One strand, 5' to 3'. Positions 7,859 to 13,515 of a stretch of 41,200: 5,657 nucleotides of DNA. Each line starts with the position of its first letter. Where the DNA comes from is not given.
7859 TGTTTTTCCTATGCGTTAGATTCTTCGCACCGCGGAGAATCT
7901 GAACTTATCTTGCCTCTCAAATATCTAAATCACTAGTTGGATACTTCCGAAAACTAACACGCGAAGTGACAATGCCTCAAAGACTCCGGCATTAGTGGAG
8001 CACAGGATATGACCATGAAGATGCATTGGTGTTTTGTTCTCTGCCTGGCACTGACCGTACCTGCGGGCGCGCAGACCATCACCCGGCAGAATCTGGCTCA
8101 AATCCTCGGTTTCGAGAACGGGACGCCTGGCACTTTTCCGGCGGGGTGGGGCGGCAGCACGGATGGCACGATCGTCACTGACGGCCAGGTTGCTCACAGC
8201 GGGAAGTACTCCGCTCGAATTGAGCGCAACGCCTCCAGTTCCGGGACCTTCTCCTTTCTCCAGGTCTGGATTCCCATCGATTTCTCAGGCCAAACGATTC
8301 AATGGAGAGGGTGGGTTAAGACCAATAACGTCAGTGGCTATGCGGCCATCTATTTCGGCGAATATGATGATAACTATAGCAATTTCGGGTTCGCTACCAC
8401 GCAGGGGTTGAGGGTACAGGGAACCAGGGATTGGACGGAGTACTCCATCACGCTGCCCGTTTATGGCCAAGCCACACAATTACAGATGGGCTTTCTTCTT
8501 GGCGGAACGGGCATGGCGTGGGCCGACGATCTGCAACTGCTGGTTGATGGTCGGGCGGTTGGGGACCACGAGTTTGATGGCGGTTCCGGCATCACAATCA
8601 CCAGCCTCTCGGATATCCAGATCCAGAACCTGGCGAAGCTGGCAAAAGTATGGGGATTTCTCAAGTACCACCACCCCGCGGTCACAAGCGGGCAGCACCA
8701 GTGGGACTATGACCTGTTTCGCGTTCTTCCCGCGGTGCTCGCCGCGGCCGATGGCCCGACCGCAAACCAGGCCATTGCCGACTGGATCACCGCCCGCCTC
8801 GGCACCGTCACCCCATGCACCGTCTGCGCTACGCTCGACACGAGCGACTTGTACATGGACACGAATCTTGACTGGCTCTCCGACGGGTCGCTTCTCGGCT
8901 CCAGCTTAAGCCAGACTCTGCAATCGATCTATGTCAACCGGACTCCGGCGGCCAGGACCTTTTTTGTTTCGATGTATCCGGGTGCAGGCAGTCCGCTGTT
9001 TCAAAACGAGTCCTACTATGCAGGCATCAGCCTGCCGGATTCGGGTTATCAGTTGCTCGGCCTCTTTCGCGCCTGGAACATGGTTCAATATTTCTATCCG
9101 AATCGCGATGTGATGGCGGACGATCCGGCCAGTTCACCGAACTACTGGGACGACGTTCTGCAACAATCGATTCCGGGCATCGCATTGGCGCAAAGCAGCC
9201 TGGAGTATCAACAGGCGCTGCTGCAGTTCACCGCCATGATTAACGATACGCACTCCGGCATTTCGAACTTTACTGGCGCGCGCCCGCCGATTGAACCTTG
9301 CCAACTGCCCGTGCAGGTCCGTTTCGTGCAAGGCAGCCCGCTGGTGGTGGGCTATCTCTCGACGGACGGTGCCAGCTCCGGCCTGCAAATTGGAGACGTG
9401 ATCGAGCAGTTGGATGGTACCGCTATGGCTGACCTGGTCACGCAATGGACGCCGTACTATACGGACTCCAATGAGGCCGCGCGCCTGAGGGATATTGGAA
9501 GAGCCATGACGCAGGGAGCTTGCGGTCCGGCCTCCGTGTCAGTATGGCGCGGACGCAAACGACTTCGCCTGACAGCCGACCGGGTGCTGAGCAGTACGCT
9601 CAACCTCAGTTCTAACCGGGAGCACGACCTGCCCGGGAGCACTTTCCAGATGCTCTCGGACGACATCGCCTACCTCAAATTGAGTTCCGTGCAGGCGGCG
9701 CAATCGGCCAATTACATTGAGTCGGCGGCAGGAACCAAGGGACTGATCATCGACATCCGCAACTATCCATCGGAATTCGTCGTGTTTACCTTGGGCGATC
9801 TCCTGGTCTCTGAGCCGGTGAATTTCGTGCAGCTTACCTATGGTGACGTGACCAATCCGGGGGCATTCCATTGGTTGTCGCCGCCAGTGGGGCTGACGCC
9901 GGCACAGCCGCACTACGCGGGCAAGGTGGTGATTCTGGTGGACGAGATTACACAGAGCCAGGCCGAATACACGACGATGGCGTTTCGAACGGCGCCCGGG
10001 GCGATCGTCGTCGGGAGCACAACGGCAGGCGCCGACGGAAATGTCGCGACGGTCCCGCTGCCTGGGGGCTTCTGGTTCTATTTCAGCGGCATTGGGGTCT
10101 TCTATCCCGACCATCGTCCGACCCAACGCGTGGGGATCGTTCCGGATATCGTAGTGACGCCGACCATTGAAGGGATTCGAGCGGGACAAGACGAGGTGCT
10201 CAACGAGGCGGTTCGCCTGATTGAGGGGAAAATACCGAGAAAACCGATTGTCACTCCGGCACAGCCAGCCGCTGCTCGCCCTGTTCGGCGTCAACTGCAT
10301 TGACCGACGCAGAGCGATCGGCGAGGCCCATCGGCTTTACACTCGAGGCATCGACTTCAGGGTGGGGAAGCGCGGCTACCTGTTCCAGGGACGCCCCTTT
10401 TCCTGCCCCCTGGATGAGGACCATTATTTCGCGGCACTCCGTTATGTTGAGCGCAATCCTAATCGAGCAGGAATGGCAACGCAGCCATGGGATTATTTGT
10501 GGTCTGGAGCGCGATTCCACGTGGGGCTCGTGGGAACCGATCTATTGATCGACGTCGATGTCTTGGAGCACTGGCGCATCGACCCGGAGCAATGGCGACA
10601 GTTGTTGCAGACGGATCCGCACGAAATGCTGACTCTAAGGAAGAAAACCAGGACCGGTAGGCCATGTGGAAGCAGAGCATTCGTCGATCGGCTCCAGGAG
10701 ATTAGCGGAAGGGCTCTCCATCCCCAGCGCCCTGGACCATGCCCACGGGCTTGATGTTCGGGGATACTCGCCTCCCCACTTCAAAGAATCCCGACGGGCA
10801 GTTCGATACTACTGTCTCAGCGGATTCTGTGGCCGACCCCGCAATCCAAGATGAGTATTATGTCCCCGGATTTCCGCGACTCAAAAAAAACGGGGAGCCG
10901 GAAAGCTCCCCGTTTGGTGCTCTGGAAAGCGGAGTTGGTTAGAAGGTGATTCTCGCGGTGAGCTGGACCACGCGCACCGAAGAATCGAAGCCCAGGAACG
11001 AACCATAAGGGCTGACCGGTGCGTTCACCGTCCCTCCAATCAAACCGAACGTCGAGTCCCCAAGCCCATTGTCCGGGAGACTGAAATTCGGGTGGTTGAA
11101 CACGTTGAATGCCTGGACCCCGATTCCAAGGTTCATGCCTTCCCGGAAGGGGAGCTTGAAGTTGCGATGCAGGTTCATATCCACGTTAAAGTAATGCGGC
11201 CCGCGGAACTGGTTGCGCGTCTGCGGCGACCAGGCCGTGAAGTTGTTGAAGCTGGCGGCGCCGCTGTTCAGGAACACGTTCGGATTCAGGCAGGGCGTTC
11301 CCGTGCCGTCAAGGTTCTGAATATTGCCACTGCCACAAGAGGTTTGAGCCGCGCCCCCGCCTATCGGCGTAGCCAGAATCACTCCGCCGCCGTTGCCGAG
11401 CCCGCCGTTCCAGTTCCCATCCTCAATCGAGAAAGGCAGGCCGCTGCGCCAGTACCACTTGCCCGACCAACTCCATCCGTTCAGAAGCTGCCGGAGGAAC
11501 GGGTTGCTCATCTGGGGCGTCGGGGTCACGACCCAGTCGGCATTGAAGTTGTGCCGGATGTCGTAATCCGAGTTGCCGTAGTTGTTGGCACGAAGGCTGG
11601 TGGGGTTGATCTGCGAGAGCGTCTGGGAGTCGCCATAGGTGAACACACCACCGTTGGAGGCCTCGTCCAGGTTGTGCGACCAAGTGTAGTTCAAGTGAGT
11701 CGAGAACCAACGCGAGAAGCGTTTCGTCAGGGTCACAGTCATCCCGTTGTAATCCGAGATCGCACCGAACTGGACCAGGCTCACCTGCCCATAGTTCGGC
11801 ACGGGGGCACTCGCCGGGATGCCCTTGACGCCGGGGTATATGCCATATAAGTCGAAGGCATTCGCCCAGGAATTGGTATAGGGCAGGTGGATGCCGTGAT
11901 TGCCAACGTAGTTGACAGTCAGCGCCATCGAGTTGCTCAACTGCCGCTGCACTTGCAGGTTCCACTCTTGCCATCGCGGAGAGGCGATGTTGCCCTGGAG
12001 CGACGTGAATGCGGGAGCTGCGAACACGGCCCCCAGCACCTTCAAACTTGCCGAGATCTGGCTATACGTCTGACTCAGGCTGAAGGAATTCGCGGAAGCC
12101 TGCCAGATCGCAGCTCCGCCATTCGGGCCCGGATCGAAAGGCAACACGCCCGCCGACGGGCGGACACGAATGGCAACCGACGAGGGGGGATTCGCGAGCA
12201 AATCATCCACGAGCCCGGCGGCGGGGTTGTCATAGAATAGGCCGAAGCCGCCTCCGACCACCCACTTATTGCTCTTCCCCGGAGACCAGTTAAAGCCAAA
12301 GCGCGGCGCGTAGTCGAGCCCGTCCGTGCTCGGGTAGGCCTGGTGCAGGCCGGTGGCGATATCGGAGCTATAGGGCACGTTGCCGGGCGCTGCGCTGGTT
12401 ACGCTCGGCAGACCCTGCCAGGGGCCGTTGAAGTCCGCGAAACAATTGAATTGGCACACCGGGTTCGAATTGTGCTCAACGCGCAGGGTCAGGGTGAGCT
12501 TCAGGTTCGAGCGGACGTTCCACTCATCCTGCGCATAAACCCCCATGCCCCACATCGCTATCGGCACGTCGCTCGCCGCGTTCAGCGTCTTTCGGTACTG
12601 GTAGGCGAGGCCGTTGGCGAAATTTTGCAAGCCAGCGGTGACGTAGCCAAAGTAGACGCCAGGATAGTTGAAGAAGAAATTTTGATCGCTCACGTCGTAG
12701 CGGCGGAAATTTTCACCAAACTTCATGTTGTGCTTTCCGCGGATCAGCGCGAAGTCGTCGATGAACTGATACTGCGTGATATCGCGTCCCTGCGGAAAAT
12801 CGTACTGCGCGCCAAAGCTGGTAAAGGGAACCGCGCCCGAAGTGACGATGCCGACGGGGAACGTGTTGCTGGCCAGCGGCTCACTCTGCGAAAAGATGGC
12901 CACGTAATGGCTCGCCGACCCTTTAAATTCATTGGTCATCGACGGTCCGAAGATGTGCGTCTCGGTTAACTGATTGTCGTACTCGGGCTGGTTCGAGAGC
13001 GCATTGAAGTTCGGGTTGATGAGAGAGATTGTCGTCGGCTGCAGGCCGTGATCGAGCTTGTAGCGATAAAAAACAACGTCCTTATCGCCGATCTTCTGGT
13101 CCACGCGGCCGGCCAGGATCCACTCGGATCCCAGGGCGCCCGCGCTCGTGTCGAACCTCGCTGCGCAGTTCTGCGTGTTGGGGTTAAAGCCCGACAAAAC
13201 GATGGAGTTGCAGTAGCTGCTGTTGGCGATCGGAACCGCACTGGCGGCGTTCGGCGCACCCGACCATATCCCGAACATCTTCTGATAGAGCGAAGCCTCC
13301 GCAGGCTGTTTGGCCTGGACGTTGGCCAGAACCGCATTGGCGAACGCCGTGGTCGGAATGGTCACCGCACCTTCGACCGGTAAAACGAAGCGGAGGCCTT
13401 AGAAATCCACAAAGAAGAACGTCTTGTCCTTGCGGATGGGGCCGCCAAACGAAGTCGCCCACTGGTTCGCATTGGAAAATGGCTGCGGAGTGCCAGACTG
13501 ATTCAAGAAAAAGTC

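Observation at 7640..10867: Y1-transposase element whose HUH core has been swapped for an intact secreted S41 peptidase gene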

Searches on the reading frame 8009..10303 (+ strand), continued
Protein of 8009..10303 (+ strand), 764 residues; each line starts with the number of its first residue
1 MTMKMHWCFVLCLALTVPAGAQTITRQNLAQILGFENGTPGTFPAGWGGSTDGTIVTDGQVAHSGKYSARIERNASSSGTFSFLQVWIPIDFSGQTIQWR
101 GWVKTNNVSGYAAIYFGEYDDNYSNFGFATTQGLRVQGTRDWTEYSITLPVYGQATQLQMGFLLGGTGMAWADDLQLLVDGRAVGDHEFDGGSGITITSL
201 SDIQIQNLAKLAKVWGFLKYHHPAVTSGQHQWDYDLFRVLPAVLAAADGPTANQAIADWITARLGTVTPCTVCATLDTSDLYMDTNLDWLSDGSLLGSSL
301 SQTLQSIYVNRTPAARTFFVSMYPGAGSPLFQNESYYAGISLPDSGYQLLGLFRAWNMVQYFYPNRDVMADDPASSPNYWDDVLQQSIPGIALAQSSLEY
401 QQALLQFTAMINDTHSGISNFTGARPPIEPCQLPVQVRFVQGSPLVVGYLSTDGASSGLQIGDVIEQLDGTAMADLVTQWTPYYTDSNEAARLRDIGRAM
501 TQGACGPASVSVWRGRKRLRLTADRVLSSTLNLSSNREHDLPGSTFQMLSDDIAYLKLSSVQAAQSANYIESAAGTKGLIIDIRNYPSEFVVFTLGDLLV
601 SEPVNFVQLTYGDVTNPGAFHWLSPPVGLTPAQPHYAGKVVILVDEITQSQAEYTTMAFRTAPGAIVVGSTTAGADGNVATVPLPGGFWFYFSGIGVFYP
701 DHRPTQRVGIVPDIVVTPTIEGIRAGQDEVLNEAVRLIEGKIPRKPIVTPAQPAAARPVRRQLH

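Call 37: find_related_loci(query=window:8009-10300:+, collection=metagenome_contigs, flank=8000)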
Query window:8009-10300:+ (764 aa) in metagenome_contigs; peptide patterns used: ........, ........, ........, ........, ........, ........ (x = any residue, [..] = any of these).
77 stretches matched a pattern; 42 encode a relative of the query (tblastn E <= 1e-3); 42 distinct loci.
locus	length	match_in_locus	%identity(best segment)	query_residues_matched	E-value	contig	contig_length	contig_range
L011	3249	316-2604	76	9-758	0e+0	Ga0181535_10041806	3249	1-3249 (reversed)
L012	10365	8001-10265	76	3-747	0e+0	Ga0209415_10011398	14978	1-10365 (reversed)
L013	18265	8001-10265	76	3-753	0e+0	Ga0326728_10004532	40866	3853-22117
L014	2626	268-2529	71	3-748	0e+0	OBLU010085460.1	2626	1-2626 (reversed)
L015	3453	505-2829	71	3-753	0e+0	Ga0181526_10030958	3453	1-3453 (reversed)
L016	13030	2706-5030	71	3-753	0e+0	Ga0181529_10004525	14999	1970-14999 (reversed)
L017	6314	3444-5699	68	3-746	0e+0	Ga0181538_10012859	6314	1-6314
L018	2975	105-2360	68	3-746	0e+0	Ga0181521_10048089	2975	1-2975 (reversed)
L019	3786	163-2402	71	2-741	0e+0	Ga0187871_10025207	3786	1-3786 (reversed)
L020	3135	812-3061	64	3-747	0e+0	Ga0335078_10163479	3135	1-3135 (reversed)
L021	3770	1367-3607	60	3-741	0e+0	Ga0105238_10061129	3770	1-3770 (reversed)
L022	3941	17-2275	57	3-745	0e+0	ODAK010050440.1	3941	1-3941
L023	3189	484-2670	59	3-722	0e+0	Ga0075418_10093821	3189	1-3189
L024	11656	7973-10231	57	3-745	0e+0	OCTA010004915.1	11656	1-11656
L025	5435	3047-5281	58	20-740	0e+0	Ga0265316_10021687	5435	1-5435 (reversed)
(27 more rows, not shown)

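Call 66: list_cluster_members(proteins=[window:8009-10300:+, P0121])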
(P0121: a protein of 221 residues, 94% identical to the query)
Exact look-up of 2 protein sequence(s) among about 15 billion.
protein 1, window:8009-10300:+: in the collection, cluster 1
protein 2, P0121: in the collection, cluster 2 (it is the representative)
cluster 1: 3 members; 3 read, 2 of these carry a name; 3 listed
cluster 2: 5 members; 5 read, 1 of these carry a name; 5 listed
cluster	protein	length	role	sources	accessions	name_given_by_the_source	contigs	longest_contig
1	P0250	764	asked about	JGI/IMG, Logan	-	C-terminal processing protease CtpA/Prc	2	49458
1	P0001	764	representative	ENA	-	-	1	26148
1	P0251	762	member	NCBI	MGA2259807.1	MAG: S41 family peptidase [Acidobacteriota bacterium]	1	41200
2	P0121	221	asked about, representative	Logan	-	-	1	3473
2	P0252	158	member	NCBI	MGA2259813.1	MAG: transposase [Acidobacteriota bacterium]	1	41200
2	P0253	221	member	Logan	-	-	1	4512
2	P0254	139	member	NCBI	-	-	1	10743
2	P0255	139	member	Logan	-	-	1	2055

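Call 67: find_encoding_contigs(protein=P0001, flank=10000, max_places=5)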
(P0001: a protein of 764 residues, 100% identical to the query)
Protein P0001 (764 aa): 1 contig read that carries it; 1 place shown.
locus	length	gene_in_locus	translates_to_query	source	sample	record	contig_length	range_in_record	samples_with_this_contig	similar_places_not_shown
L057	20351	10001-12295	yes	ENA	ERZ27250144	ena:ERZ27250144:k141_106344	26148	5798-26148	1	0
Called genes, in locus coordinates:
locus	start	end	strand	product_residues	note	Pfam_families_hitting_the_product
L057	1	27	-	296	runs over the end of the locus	PF13385:Laminin_G_3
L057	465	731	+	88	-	-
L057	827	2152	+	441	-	PF00675:Peptidase_M16, PF05193:Peptidase_M16_C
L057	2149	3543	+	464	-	PF00675:Peptidase_M16, PF05193:Peptidase_M16_C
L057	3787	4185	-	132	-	PF01850:PIN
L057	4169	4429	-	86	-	PF02604:PhdYeFM_antitox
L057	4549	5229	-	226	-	PF00005:ABC_tran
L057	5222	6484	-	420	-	PF12704:MacB_PCD, PF02687:FtsX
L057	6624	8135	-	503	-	PF01336:tRNA_anti-codon, PF00152:tRNA-synt_2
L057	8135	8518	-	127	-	PF01029:NusB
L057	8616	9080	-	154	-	PF00885:DMRL_synthase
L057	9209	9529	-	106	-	PF04459:DUF512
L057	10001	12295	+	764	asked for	PF03572:Peptidase_S41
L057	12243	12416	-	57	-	-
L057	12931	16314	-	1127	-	PF13620:CarboxypepD_reg, PF13715:CarbopepD_reg_2, PF25183:OMP_b-brl_4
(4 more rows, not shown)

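Call 68: find_encoding_contigs(protein=P0253, flank=5000, max_places=5)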
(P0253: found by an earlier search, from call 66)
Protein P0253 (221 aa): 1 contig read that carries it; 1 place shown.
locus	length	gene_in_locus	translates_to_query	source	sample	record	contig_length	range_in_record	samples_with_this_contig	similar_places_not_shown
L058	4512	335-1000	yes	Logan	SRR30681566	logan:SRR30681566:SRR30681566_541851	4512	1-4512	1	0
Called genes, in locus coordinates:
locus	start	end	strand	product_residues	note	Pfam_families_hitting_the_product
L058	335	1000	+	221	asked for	-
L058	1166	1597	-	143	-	PF01850:PIN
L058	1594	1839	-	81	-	-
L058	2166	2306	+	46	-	-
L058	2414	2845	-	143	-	-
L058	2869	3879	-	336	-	-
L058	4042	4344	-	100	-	PF02026:RyR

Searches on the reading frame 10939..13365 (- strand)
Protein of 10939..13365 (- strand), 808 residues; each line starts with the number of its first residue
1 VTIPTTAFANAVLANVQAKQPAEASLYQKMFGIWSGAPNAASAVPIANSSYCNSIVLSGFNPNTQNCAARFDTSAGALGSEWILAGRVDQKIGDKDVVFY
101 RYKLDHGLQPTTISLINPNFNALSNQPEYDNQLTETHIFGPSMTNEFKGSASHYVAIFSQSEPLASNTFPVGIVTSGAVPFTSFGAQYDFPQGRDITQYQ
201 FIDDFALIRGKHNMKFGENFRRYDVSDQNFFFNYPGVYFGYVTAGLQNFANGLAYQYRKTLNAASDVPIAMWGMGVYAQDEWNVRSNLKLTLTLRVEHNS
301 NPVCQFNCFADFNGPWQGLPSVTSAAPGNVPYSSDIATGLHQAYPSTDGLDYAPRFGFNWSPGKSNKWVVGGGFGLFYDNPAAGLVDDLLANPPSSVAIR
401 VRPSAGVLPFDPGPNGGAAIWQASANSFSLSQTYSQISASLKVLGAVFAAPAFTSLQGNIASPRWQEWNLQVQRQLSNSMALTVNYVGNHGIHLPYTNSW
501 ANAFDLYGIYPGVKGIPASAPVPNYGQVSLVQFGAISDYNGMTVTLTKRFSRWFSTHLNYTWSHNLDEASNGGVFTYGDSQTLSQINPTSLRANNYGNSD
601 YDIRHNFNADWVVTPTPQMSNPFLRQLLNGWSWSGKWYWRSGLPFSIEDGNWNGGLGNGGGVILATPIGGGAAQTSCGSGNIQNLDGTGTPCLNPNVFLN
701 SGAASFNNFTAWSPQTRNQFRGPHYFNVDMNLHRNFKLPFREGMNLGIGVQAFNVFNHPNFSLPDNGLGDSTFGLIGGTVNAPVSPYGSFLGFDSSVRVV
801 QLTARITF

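Call 9: search_protein_families(library=pfam, proteins=[window:10939-13365:-], max_evalue=0.01)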
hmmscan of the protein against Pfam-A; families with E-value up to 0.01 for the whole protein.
window:10939-13365:- (808 aa): 1 family
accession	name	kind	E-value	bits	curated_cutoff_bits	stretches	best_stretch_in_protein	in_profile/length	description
PF25183.1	OMP_b-brl_4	-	4.9e-114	382.9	30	1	3-782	77-833/838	Outer membrane beta barrel domain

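Call 48: find_encoding_contigs(protein=window:10939-13365:-, flank=10000, max_places=6)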
Protein window:10939-13365:- (808 aa): no gene with exactly this product is on record in the collection.
